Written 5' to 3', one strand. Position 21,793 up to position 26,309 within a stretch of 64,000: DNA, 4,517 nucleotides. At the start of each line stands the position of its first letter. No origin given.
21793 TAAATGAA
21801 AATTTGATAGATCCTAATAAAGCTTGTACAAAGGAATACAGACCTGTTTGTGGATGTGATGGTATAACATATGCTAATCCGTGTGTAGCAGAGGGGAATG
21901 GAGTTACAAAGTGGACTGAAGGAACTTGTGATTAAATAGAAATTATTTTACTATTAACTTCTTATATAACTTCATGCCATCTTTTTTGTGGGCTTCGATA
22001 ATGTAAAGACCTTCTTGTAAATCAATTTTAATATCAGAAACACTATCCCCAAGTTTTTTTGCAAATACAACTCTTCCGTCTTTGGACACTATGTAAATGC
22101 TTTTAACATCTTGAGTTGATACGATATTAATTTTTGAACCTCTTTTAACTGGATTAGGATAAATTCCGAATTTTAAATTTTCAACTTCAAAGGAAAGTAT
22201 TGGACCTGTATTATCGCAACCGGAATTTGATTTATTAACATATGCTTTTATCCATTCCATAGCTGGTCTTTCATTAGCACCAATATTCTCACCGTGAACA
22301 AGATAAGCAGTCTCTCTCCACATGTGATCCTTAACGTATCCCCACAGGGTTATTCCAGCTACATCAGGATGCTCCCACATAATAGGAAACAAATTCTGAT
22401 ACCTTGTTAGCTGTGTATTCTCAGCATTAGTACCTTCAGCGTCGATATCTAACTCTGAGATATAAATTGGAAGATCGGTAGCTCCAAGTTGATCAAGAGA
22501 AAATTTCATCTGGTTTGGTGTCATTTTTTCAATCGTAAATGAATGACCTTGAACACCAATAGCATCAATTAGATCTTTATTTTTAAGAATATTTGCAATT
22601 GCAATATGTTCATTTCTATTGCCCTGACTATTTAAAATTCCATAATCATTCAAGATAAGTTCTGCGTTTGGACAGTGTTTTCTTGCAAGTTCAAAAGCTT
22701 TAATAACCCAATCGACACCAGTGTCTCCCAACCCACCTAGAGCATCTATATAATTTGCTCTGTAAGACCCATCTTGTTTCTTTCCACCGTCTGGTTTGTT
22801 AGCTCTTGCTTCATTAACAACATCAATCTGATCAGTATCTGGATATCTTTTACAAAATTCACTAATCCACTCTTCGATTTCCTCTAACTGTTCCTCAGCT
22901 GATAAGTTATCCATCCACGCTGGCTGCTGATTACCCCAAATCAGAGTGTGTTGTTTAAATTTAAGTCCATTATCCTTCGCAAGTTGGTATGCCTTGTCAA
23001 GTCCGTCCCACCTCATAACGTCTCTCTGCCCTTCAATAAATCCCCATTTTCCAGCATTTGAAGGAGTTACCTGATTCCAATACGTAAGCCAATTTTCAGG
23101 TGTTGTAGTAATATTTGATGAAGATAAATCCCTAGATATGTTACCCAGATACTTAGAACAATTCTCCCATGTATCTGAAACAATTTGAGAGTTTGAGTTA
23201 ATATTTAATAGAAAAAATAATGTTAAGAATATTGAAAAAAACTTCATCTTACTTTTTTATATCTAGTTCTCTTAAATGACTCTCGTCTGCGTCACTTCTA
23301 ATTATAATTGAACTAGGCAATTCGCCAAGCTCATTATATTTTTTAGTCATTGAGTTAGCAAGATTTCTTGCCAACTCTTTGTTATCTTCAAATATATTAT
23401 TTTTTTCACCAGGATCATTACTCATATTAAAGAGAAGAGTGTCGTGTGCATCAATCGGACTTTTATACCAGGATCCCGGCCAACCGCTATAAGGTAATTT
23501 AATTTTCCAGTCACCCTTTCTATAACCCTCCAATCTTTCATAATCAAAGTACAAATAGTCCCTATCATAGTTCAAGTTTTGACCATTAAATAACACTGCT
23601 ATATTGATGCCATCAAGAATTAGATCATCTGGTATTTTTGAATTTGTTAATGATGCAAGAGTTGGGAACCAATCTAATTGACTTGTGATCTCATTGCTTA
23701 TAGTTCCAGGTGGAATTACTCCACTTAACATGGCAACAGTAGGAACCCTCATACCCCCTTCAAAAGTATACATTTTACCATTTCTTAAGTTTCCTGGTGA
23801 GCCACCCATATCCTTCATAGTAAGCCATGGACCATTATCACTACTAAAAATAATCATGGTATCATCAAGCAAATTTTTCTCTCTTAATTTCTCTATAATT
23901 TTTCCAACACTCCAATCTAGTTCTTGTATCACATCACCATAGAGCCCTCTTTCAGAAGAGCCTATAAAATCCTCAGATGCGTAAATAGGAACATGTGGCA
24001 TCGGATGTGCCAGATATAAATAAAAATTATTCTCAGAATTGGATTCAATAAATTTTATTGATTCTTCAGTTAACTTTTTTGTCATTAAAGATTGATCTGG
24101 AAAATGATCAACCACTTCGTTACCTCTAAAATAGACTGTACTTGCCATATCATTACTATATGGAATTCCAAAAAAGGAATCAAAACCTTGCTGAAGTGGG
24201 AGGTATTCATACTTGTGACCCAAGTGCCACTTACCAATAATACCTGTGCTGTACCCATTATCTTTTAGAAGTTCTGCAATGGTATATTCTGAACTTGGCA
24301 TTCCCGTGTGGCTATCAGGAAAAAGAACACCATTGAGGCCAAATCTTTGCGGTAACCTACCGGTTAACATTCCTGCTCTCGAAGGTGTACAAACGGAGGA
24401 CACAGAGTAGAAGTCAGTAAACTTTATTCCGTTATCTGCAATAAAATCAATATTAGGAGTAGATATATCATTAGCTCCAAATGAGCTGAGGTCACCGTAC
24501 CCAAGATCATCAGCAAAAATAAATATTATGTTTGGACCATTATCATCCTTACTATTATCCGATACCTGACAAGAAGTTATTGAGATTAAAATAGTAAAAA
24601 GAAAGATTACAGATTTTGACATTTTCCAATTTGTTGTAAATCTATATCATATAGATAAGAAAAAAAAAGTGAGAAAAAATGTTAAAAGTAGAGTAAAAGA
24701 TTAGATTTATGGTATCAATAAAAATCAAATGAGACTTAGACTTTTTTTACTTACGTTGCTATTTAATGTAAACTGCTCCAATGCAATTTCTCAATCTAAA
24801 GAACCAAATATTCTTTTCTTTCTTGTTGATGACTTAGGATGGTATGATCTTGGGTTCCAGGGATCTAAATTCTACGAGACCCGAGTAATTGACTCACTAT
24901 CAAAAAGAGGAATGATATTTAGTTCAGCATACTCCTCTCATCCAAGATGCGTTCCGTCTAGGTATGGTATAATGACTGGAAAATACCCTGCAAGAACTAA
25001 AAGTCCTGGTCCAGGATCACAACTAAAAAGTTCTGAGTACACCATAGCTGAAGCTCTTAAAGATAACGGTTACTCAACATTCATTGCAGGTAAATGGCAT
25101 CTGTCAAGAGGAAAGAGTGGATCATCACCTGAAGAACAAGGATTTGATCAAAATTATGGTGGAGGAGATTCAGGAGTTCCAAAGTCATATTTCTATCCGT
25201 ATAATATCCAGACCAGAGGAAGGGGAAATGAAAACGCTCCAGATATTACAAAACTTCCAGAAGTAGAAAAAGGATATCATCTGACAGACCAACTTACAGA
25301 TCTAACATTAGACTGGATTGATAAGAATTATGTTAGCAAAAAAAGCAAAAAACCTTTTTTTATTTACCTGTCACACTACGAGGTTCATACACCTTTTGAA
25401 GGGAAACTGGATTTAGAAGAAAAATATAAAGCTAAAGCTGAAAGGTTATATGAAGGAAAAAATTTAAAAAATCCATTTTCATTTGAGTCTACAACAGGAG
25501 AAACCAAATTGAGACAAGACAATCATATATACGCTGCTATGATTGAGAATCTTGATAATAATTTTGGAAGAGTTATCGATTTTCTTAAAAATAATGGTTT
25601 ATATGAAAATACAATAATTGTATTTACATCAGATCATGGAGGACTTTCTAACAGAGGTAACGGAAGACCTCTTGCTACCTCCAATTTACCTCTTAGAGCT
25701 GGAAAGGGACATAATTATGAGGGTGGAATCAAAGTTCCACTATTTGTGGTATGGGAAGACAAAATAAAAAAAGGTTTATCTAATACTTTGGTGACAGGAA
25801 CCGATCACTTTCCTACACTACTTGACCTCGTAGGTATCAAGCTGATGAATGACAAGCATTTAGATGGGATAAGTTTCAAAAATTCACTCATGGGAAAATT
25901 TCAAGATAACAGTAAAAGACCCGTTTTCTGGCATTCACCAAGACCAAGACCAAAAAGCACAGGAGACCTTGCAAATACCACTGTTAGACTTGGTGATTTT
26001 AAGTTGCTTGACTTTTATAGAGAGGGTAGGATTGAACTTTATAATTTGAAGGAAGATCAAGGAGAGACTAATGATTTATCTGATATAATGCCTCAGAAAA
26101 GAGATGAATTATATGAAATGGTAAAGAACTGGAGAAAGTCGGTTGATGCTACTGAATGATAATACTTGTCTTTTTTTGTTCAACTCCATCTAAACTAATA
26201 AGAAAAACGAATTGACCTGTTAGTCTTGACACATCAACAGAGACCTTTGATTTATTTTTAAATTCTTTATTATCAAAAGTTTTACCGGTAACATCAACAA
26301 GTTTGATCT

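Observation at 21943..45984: Xylanase PUL loaded with six sulfatases: candidate sulfated-xylan (or xylose-rich sulfated algal glycan) utilisation system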

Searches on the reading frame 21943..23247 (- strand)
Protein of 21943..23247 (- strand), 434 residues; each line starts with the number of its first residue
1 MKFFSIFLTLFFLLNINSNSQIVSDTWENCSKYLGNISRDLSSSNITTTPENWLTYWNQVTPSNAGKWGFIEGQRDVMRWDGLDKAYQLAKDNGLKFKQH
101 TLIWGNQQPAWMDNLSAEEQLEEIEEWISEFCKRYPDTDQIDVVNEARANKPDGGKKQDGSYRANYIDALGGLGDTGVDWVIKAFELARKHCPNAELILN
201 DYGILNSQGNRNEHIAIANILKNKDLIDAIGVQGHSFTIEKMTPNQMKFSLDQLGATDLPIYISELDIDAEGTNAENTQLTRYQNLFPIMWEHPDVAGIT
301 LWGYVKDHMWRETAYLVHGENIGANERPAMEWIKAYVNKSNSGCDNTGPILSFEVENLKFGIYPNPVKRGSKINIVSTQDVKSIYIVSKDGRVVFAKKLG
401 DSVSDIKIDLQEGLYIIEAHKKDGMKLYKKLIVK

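Call 3: search_protein_families(library=pfam, proteins=[window:21943-23247:-], max_evalue=0.01)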
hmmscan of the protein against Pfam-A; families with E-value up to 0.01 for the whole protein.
window:21943-23247:- (434 aa): 2 families
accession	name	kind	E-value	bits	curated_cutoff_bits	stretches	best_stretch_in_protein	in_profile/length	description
PF00331.26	Glyco_hydro_10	-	1.7e-59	202.1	22.1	1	33-333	12-308/311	Glycosyl hydrolase family 10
PF18962.6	Por_Secre_tail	-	3.8e-07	30.7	27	1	362-433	1-75/75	Secretion system C-terminal sorting domain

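Call 37: search_protein_families(library=ncbifam, proteins=[window:21943-23247:-], max_evalue=0.001)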
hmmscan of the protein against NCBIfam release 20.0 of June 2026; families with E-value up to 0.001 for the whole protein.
window:21943-23247:- (434 aa): 3 families
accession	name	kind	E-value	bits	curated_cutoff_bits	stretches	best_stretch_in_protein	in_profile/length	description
NF041944.1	Xylase_Ferestase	equivalog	7.2e-18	64.1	1200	1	56-279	33-262/694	bifunctional endo-1,4-beta-xylanase/feruloyl esterase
TIGR04183.1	Por_Secre_tail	domain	2.9e-08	33.6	23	1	362-434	1-72/72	T9SS type A sorting domain-containing protein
NF038113.1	T9SSA_dep_M36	equivalog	3.3e-06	25.5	885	1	351-434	784-869/869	T9SS-dependent M36 family metallopeptidase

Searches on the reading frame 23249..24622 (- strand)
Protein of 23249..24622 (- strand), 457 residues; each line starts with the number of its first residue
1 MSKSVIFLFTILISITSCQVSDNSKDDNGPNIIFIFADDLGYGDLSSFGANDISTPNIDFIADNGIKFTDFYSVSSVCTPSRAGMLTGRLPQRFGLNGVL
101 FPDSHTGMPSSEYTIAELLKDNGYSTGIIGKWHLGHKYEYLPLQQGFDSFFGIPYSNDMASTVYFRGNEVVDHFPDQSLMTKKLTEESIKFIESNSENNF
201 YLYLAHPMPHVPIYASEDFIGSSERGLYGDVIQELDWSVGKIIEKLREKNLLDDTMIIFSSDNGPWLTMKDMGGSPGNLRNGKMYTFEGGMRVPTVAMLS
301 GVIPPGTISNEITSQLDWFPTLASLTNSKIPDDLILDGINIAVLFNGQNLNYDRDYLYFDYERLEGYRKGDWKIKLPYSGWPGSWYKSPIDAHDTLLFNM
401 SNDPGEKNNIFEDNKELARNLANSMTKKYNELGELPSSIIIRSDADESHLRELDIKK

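Call 3: search_protein_families(library=pfam, proteins=[window:23249-24622:-], max_evalue=0.01)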
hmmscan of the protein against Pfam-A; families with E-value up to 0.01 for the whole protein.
window:23249-24622:- (457 aa): 5 families
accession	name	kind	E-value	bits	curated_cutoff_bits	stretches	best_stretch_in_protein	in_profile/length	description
PF00884.28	Sulfatase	-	3.7e-58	197.7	25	1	30-327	1-300/301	Sulfatase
PF16347.10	SGSH_C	-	4.1e-09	37.2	29.3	1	283-429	8-148/154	N-sulphoglucosamine sulphohydrolase, C-terminal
PF01663.27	Phosphodiest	-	7.1e-05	23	23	1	41-264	10-220/342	Type I phosphodiesterase / nucleotide pyrophosphatase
PF14707.11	Sulfatase_C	-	0.0018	19.3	30.9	1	357-426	7-90/127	C-terminal region of aryl-sulfatase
PF02995.22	DUF229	-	0.0025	17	25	1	230-305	308-369/496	Protein of unknown function (DUF229)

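Call 20: search_solved_structures(query=window:23249-24622:-, max_evalue=1e-25)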
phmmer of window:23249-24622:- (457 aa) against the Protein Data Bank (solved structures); distinct sequences matched with E-value up to 1e-25: 46.
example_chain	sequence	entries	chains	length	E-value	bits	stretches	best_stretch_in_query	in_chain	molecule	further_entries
1e33_P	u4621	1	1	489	5.7e-75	256.2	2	30-160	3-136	Arylsulfatase A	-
1e2s_P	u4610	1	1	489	1.2e-74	255.1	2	30-160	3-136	Arylsulfatase A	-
1e3c_P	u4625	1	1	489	1.5e-74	254.8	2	30-160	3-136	Arylsulfatase A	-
1e1z_P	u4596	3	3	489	1.7e-74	254.6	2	30-160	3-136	Arylsulfatase A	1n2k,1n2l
1auk_A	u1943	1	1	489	3.4e-74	253.6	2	30-160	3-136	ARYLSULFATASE A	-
8eg3_A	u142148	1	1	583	4.4e-72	246.7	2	164-359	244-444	Steryl-sulfatase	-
1p49_A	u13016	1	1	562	7.1e-72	246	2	164-359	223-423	STERYL-SULFATASE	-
4fdi_A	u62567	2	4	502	4.2e-70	240.1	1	29-386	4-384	N-acetylgalactosamine-6-sulfatase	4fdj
7oze_AAA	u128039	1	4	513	1.4e-67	231.9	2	175-427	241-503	Putative secreted sulfatase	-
7ozc_AAA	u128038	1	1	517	5.7e-62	213.3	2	184-422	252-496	Arylsulfatase A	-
6s20_C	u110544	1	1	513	7e-62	213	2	21-177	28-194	N-acetylgalactosamine-6-O-sulfatase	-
6bia_A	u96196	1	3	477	3.3e-60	207.5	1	26-427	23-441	Sulfatase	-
9bau_A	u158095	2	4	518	8.2e-59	202.9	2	27-173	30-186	S1_15B sulfatase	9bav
6b0k_A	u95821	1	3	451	3.9e-58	200.7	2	178-427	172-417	Iota-carrageenan sulfatase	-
6b0j_A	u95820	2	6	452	4e-58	200.7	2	178-427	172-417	Iota-carrageenan sulfatase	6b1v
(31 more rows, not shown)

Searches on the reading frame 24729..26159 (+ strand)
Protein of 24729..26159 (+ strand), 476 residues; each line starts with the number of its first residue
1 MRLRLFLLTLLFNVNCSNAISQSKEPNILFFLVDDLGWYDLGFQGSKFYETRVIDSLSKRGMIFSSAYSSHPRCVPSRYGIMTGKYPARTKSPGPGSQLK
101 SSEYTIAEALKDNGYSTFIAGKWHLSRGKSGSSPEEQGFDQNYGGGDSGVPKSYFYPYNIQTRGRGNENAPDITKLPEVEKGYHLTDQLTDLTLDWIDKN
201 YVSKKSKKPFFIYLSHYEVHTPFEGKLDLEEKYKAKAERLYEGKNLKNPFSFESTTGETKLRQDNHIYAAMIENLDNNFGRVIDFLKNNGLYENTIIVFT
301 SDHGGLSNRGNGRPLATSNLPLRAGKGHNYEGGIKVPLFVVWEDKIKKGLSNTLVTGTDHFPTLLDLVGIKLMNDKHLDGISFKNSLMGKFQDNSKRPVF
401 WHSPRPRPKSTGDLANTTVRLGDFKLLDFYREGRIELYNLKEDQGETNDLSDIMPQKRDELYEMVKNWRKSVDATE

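Call 3: search_protein_families(library=pfam, proteins=[window:24729-26159:+], max_evalue=0.01)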
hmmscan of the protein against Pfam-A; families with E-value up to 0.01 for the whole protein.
window:24729-26159:+ (476 aa): 5 families
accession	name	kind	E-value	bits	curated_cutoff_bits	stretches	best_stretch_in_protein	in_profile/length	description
PF00884.28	Sulfatase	-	1.8e-59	202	25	1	26-370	1-301/301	Sulfatase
PF16347.10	SGSH_C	-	1.5e-12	48.4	29.3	1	329-452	11-133/154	N-sulphoglucosamine sulphohydrolase, C-terminal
PF01663.27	Phosphodiest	-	1e-07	32.4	23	1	47-319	18-234/342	Type I phosphodiesterase / nucleotide pyrophosphatase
PF02995.22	DUF229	-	0.00022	20.5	25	1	265-325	303-346/496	Protein of unknown function (DUF229)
PF19500.6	DUF6035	-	0.0033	17.8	22.6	1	180-273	64-156/179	Domain of unknown function (DUF6035)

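Call 19: search_solved_structures(query=window:24729-26159:+, max_evalue=1e-25)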
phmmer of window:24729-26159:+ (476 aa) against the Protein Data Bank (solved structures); distinct sequences matched with E-value up to 1e-25: 48.
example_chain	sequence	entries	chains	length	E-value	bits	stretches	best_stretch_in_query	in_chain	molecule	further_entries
6ust_A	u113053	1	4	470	3.8e-85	289.7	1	24-473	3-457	N-acetylgalactosamine 6-sulfate sulfatase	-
9fo1_A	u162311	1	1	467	6e-85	289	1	26-475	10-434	k-carrageenan sulfatase S1_16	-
7stt_A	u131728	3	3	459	5.7e-75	256.2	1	23-474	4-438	N-acetylgalactosamine-6-sulfatase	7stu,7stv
7oza_AAA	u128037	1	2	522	1.7e-58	201.8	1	266-474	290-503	Putative secreted sulfatase ydeN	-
6uss_A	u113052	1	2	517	8.3e-57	196.2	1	266-464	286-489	Sulfatase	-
6bia_A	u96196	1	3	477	6.4e-56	193.3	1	21-458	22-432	Sulfatase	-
9s8f_A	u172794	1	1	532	3.3e-54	187.7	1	108-457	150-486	Sulfatase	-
6b0k_A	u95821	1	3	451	1.6e-53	185.4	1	25-226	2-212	Iota-carrageenan sulfatase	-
6b0j_A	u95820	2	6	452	1.6e-53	185.4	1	25-226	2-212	Iota-carrageenan sulfatase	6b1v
9hh3_A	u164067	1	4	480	2.8e-53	184.6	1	21-229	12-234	Sulfatase, family S1-19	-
9hh2_A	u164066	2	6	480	1.2e-51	179.3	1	21-229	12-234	Sulfatase, family S1-19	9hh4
3ed4_A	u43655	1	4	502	1.2e-45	159.5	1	20-473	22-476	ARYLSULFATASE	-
7oz9_AAA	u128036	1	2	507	2.3e-44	155.2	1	21-464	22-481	N-acetylgalactosamine-6-sulfatase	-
6prm_A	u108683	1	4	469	1.6e-43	152.5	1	23-471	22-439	exo-4S-kappa carrageenan S1 sulfatase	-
7ana_AAA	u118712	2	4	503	2.5e-43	151.8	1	99-457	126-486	N-acetylgalactosamine-6-sulfatase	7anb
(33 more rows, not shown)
